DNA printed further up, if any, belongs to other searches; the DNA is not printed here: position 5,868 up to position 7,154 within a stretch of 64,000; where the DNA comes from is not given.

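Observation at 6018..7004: Plant-type GDP-mannose 3,5-epimerase homolog in a bacterial glycan locus (implies GDP-L-galactose or GDP-L-gulose as a glycan precursor)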

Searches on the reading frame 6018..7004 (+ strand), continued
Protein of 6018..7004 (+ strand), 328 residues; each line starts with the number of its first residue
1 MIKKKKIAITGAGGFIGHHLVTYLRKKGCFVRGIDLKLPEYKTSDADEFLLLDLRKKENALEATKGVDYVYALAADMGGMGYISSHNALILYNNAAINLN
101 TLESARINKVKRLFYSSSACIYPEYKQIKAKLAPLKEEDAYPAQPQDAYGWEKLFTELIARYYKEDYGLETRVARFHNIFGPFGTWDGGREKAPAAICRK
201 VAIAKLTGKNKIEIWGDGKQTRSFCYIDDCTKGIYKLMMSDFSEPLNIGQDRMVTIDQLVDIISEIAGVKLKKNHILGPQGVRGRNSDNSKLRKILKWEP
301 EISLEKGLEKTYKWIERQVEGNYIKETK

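Call 30: search_protein_families(library=pfam, proteins=[L013:7463-9946:+, L013:6419-7456:+, L004:8512-9993:+, L008:11009-11914:+, L013:3491-6181:-, L014:8441-9889:+, L007:4912-6144:+, L013:11017-11850:+, L045:4245-5594:+, L002:10965-12026:+], max_evalue=0.00001)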
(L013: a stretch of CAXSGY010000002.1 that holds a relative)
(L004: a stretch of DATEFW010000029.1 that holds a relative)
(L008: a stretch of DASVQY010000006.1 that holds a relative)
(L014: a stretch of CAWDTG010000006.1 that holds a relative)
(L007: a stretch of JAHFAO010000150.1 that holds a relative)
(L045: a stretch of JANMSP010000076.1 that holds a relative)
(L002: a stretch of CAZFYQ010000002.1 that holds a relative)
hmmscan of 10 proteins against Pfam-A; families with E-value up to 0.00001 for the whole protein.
L013:7463-9946:+ (827 aa): 5 families
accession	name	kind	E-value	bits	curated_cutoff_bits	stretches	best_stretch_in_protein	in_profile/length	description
PF13614.12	AAA_31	-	9.6e-11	42.4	27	1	640-773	14-150/177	AAA domain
PF02706.20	Wzz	-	1.2e-10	42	25.5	1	44-136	3-91/91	Chain length determinant protein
PF10609.15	ParA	-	2.1e-09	37.6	27.1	1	638-806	14-179/246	NUBPL iron-transfer P-loop NTPase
PF13807.11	GNVR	-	1.2e-07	32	27.7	1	472-542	9-79/82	G-rich domain on putative tyrosine kinase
PF01656.29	CbiA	-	4.3e-07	30.4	25.4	1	639-805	10-86/125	CobQ/CobB/MinD/ParA nucleotide binding domain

L013:6419-7456:+ (345 aa): 3 families
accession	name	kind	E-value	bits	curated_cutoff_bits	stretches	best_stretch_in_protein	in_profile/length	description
PF22461.2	SLBB_2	-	6.4e-19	68.3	27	1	236-315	3-79/79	SLBB domain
PF10531.15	SLBB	-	2.3e-14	53.4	27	1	237-281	3-48/55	SLBB domain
PF02563.21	Poly_export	-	4.5e-12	46.4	28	1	58-134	2-76/77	Polysaccharide biosynthesis/export protein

L004:8512-9993:+ (493 aa): 5 families
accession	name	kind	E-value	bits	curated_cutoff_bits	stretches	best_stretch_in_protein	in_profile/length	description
PF03721.20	UDPG_MGDP_dh_N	-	1.4e-47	162.1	27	1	34-221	1-187/187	UDP-glucose/GDP-mannose dehydrogenase family, NAD binding domain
PF00984.24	UDPG_MGDP_dh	-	1.3e-27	96.1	25.4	1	239-331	2-93/94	UDP-glucose/GDP-mannose dehydrogenase family, central domain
PF03720.21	UDPG_MGDP_dh_C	-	4.1e-22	78.9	30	1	353-453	2-102/103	UDP-glucose/GDP-mannose dehydrogenase family, UDP binding domain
PF03446.21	NAD_binding_2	-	5.9e-11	43.1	21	1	36-119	2-67/161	NAD binding domain of 6-phosphogluconate dehydrogenase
PF03807.23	F420_oxidored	-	7.6e-06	26.9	21.6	0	369-448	10-91/94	NADP oxidoreductase coenzyme F420-dependent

L008:11009-11914:+ (301 aa): 2 families
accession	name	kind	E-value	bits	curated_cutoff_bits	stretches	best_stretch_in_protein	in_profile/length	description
PF00535.33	Glycos_transf_2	-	1.1e-21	78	23.3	1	17-129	2-112/168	Glycosyl transferase family 2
PF13641.12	Glyco_tranf_2_3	-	1.6e-14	54.9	27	1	15-235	3-217/230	Glycosyltransferase like family 2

L013:3491-6181:- (896 aa): 5 families
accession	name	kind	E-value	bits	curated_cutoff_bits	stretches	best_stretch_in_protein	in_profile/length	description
PF00488.27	MutS_V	-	2.3e-83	279.3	30.2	1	634-823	1-188/188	MutS domain V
PF05192.23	MutS_III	-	8.2e-54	183.3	34.1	1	294-582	2-194/194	MutS domain III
PF01624.25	MutS_I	-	4.9e-44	149.6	20.6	1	5-115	1-111/113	MutS domain I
PF05190.23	MutS_IV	-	5.6e-28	97.5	22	1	451-541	1-91/92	MutS family domain IV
PF05188.22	MutS_II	-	7.8e-23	81.8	25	1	126-276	2-132/133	MutS domain II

L014:8441-9889:+ (482 aa): 2 families
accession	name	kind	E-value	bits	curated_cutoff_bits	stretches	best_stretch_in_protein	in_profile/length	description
PF02397.22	Bac_transf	-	3.2e-63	212.9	27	1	300-476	1-178/179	Bacterial sugar transferase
PF13727.12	CoA_binding_3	-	1.8e-08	35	25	1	91-255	3-166/175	CoA-binding domain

L007:4912-6144:+ (410 aa): 4 families
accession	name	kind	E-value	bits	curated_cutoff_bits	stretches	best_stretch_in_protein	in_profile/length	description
PF00534.26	Glycos_transf_1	-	1.1e-19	71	26.4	1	226-385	14-170/172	Glycosyl transferases group 1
PF13692.12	Glyco_trans_1_4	-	1.2e-16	61.7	27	1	229-373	3-142/142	Glycosyl transferases group 1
PF13579.12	Glyco_trans_4_4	-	2.8e-14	54.2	29.7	1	63-203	35-158/158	Glycosyl transferase 4-like domain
PF13439.12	Glyco_transf_4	-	6e-09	36.6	28.5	1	73-206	38-168/170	Glycosyltransferase Family 4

L013:11017-11850:+ (277 aa): 8 families
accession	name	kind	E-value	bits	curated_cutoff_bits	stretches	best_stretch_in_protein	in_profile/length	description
PF13847.12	Methyltransf_31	-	5.8e-19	68.7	27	1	60-160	3-105/145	Methyltransferase domain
PF13649.12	Methyltransf_25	-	9.3e-18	65.2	27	1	64-155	1-92/97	Methyltransferase domain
PF08241.18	Methyltransf_11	-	2.6e-16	60.5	21.2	1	65-155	1-86/95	Methyltransferase domain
PF08242.18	Methyltransf_12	-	2.1e-15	57.7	30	1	65-154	1-90/98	Methyltransferase domain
PF13489.12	Methyltransf_23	-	9.1e-15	55.2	27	1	52-190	15-148/164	Methyltransferase domain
PF02353.26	CMAS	-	5e-08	33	27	1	60-142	62-140/273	Mycolic acid cyclopropane synthetase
PF09445.16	Methyltransf_15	-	4.3e-07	30.1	22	1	62-126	2-66/165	RNA cap guanine-N2 methyltransferase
PF03848.20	TehB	-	2.2e-06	27.7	20.4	0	58-142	28-108/193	Tellurite resistance protein TehB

L045:4245-5594:+ (449 aa): 0 families

L002:10965-12026:+ (353 aa): 6 families
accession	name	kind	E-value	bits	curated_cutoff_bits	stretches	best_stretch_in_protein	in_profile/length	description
PF01370.27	Epimerase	-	9.7e-44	150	20.9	1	6-277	1-240/240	NAD dependent epimerase/dehydratase family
PF16363.11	GDP_Man_Dehyd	-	1.5e-33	117.1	27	1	7-343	1-331/332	GDP-mannose 4,6 dehydratase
PF04321.23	RmlD_sub_bind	-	2.1e-12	47.1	27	1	5-141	2-107/287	RmlD substrate binding domain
PF02719.21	Polysacc_synt_2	-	2.5e-11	43.8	20.2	1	6-138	1-131/293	Polysaccharide biosynthesis protein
PF07993.18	NAD_binding_4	-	1.7e-07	31.1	20.1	1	81-239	86-236/258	Male sterility protein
PF01073.25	3Beta_HSD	-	2.4e-07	30.5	22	1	7-162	1-143/280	3-beta hydroxysteroid dehydrogenase/isomerase family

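Call 47: predict_structure(alignment_id=A1)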
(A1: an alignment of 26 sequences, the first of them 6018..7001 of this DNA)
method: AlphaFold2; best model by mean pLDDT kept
length: 328 residues; sequences in the alignment: 26
mean_pLDDT: 80.1   pTM: 0.82
mean pLDDT of the five models: 80.1, 80.0, 79.0, 78.9, 76.6
residues with pLDDT >= 90: 135; 70-90: 119; 50-70: 37; < 50: 37
segments of 3 or more residues with pLDDT < 50: 75-83, 120-144, 187-189
pLDDT, mean of each block of 10 residues (from residue 1): 83 86 95 88 89 94 96 58 58 83 95 76 37 44 51 76 89 83 62 84 93 84 85 92 85 86 97 82 63 89 93 91 73
secondary structure, 60 per line:
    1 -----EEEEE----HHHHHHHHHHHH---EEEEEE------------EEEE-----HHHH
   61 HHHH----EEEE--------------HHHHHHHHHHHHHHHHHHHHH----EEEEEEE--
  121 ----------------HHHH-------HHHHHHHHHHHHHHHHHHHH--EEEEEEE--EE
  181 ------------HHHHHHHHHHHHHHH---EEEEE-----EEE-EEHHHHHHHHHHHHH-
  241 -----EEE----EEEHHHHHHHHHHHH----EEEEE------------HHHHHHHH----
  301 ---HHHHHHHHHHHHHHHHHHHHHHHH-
elements in order: E6-10 H15-26 E30-35 E48-51 H57-64 E69-72 H87-107 E112-118 H137-140 H148-167 E170-176 H193-207 E211-215 E221-223 H227-239 E246-248 E253-255 H256-267 E272-276 H289-296 H304-327
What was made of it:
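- Checked: An AlphaFold2 model (pLDDT 80, pTM 0.82; call 47) matches the GME crystal structures best: TM 0.90, E about 1e-40.
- The AF2 model is poorly confident at residues 120-144 (call 47), next to the catalytic Cys.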

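Call 49: fold_search(model_id=the predicted structure, library=pdb)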
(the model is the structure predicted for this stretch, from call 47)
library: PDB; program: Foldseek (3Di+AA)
matches with E <= 10: 1882; with E <= 0.001: 1436
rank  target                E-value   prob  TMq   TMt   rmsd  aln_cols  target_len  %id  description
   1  8sg0_A                5.8e-41  1.00  0.90  0.83   2.7       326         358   52  Crystal Structure of GDP-manose 3,5 epimerase de Myrciaria dubia in complex with substrate, product and NAD (released 2024-03-13)
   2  8sg0_B                7.9e-41  1.00  0.90  0.83   2.7       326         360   52  Crystal Structure of GDP-manose 3,5 epimerase de Myrciaria dubia in complex with substrate, product and NAD (released 2024-03-13)
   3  2c5a_B                1.1e-40  1.00  0.90  0.82   2.8       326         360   52  GDP-mannose-3', 5' -epimerase (Arabidopsis thaliana),Y174F, with GDP-beta-L-galactose bound in the active site (released 2005-11-14)
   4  2c54_A                1.6e-40  1.00  0.90  0.82   2.8       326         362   52  gdp-mannose-3', 5' -epimerase (arabidopsis thaliana),k178r, with gdp-beta-l-gulose and gdp-4-keto-beta-l-gulose bound  (released 2005-11-14)
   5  2c54_B                2.1e-40  1.00  0.90  0.82   2.8       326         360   52  gdp-mannose-3', 5' -epimerase (arabidopsis thaliana),k178r, with gdp-beta-l-gulose and gdp-4-keto-beta-l-gulose bound  (released 2005-11-14)
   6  2c5e_B                2.9e-40  1.00  0.90  0.82   2.7       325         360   52  gdp-mannose-3', 5' -epimerase (arabidopsis thaliana), k217a, with gdp-alpha-d-mannose bound in the active site. (released 2005-11-14)
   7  2c5a_A                3.7e-40  1.00  0.90  0.82   2.7       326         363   52  GDP-mannose-3', 5' -epimerase (Arabidopsis thaliana),Y174F, with GDP-beta-L-galactose bound in the active site (released 2005-11-14)
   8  2c59_A                3.9e-40  1.00  0.90  0.82   2.7       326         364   52  gdp-mannose-3', 5' -epimerase (arabidopsis thaliana), with gdp-alpha-d-mannose and gdp-beta-l-galactose bound in the a (released 2005-11-14)
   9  2c5e_A                5.7e-40  1.00  0.90  0.82   2.7       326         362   52  gdp-mannose-3', 5' -epimerase (arabidopsis thaliana), k217a, with gdp-alpha-d-mannose bound in the active site. (released 2005-11-14)
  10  8skb_B                5.7e-40  1.00  0.85  0.85   2.7       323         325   51  Crystal Structure of GDP-mannose 3,5 epimerase de Myrciaria dubia in complex with NAD (released 2024-03-13)
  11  2c59_B                1.2e-39  1.00  0.90  0.82   2.8       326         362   52  gdp-mannose-3', 5' -epimerase (arabidopsis thaliana), with gdp-alpha-d-mannose and gdp-beta-l-galactose bound in the a (released 2005-11-14)
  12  8skb_A                1.3e-39  1.00  0.86  0.86   2.4       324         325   50  Crystal Structure of GDP-mannose 3,5 epimerase de Myrciaria dubia in complex with NAD (released 2024-03-13)
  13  8skb_D                1.8e-39  1.00  0.85  0.86   2.7       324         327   51  Crystal Structure of GDP-mannose 3,5 epimerase de Myrciaria dubia in complex with NAD (released 2024-03-13)
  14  8skb_C                1.8e-37  1.00  0.83  0.85   3.1       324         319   48  Crystal Structure of GDP-mannose 3,5 epimerase de Myrciaria dubia in complex with NAD (released 2024-03-13)
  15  4zrm_B                6.7e-27  1.00  0.81  0.85   2.9       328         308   27  Crystal Structure of UDP-Glucose 4-Epimerase (TM0509) from Hyperthermophilic Eubacterium Thermotoga maritima (released 2015-09-16)
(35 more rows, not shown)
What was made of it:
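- Checked: GalE-type epimerases follow at E about 1e-26 (call 49).
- Fold: TM 0.90 to 8sg0 and 2c59 (calls 47, 49).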

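Call 51: list_cluster_members(proteins=[window:6018-7001:+, P0001, P0270])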
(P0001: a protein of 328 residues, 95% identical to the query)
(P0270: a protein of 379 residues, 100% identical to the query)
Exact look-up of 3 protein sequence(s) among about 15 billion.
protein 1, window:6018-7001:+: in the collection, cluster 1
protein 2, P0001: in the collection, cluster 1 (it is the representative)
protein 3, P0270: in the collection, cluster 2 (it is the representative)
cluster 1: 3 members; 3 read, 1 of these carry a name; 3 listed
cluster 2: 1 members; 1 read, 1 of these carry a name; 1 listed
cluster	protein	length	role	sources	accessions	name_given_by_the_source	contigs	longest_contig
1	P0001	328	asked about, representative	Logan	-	-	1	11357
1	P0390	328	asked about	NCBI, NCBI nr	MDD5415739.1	MAG: NAD-dependent epimerase/dehydratase family protein [Candidatus Daviesbacteria ... | NAD-dependent epimerase/dehydratase family protein [Candidatus Daviesbacteria bacterium]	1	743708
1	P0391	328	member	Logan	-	-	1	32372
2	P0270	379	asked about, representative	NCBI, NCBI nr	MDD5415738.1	MAG: glycosyltransferase family 4 protein [Candidatus Daviesbacteria bacterium] | glycosyltransferase family 4 protein [Candidatus Daviesbacteria bacterium]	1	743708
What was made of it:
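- The public annotation is generic (call 51).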

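Call 55: find_encoding_contigs(protein=P0004, flank=8000, max_places=1)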
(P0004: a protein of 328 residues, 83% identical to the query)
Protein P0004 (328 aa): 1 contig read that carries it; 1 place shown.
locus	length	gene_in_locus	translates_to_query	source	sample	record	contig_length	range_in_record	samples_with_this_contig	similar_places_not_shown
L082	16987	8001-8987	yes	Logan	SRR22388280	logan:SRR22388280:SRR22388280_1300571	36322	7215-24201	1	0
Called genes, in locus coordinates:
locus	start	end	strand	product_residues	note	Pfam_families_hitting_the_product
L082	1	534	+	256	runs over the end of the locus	PF00535:Glycos_transf_2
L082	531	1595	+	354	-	PF13439:Glyco_transf_4 (weak), PF00534:Glycos_transf_1, PF13692:Glyco_trans_1_4, PF20706:GT4-conflict (faint)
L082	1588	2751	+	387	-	-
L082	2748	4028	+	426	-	PF01943:Polysacc_synt, PF13440:Polysacc_synt_3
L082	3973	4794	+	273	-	PF00535:Glycos_transf_2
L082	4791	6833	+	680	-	-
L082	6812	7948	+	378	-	PF13439:Glyco_transf_4, PF20706:GT4-conflict, PF00534:Glycos_transf_1, PF13692:Glyco_trans_1_4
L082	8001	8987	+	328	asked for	PF01073:3Beta_HSD, PF01370:Epimerase, PF16363:GDP_Man_Dehyd, PF13460:NAD_binding_10 (weak)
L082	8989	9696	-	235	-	PF00535:Glycos_transf_2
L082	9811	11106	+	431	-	PF03446:NAD_binding_2 (weak), PF03721:UDPG_MGDP_dh_N, PF00984:UDPG_MGDP_dh (weak), PF03720:UDPG_MGDP_dh_C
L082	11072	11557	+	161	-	PF00293:NUDIX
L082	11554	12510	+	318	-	PF01073:3Beta_HSD, PF01370:Epimerase, PF02719:Polysacc_synt_2 (faint), PF04321:RmlD_sub_bind, PF05368:NmrA (weak), PF07993:NAD_binding_4 (faint), PF13460:NAD_binding_10, PF16363:GDP_Man_Dehyd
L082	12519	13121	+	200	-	PF03291:mRNA_G-N7_MeTrfase (weak), PF02353:CMAS, PF13489:Methyltransf_23, PF07021:MetW (weak), PF13847:Methyltransf_31, PF08241:Methyltransf_11, PF08242:Methyltransf_12, PF13649:Methyltransf_25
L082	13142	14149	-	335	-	PF00535:Glycos_transf_2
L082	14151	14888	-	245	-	PF01209:Ubie_methyltran, PF03141:Methyltransf_29, PF05219:DREV (weak), PF13489:Methyltransf_23, PF13847:Methyltransf_31, PF08241:Methyltransf_11, PF08242:Methyltransf_12, PF13649:Methyltransf_25, +1 more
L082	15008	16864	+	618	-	-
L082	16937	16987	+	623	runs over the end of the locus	-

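Call 56: find_encoding_contigs(protein=P0015, flank=8000, max_places=1)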
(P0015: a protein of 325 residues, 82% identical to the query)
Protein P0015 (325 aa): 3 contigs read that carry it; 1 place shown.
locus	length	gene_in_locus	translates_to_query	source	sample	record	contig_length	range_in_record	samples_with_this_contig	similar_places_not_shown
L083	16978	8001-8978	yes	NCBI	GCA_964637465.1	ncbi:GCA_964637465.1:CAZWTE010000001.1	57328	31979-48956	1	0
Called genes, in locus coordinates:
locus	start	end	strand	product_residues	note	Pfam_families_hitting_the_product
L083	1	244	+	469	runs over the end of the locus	PF02366:PMT (weak), PF13231:PMT_2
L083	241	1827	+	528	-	PF02366:PMT, PF13231:PMT_2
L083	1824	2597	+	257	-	PF00535:Glycos_transf_2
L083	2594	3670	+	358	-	PF13439:Glyco_transf_4, PF20706:GT4-conflict (weak), PF00534:Glycos_transf_1, PF13692:Glyco_trans_1_4, PF13524:Glyco_trans_1_2 (weak)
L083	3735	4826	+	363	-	PF04188:Mannosyl_trans2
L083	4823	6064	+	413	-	PF01943:Polysacc_synt, PF13440:Polysacc_synt_3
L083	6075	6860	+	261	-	PF00535:Glycos_transf_2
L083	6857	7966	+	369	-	PF13439:Glyco_transf_4, PF13579:Glyco_trans_4_4 (weak), PF20706:GT4-conflict, PF00534:Glycos_transf_1, PF13692:Glyco_trans_1_4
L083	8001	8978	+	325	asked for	PF01073:3Beta_HSD, PF01370:Epimerase, PF05368:NmrA (weak), PF07993:NAD_binding_4 (faint), PF13460:NAD_binding_10, PF16363:GDP_Man_Dehyd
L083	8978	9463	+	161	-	-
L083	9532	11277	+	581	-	-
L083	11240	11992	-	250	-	PF00535:Glycos_transf_2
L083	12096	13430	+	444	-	PF03446:NAD_binding_2 (weak), PF03721:UDPG_MGDP_dh_N, PF00984:UDPG_MGDP_dh, PF03720:UDPG_MGDP_dh_C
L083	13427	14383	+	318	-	PF01073:3Beta_HSD, PF01370:Epimerase, PF02719:Polysacc_synt_2, PF03435:Sacchrp_dh_NADP (weak), PF04321:RmlD_sub_bind, PF05368:NmrA, PF13460:NAD_binding_10, PF16363:GDP_Man_Dehyd, +1 more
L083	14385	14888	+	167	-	PF18915:DUF5667 (faint)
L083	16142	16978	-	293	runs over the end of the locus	PF01370:Epimerase, PF02719:Polysacc_synt_2 (faint), PF04321:RmlD_sub_bind, PF16363:GDP_Man_Dehyd, PF01073:3Beta_HSD (weak), PF07993:NAD_binding_4 (weak)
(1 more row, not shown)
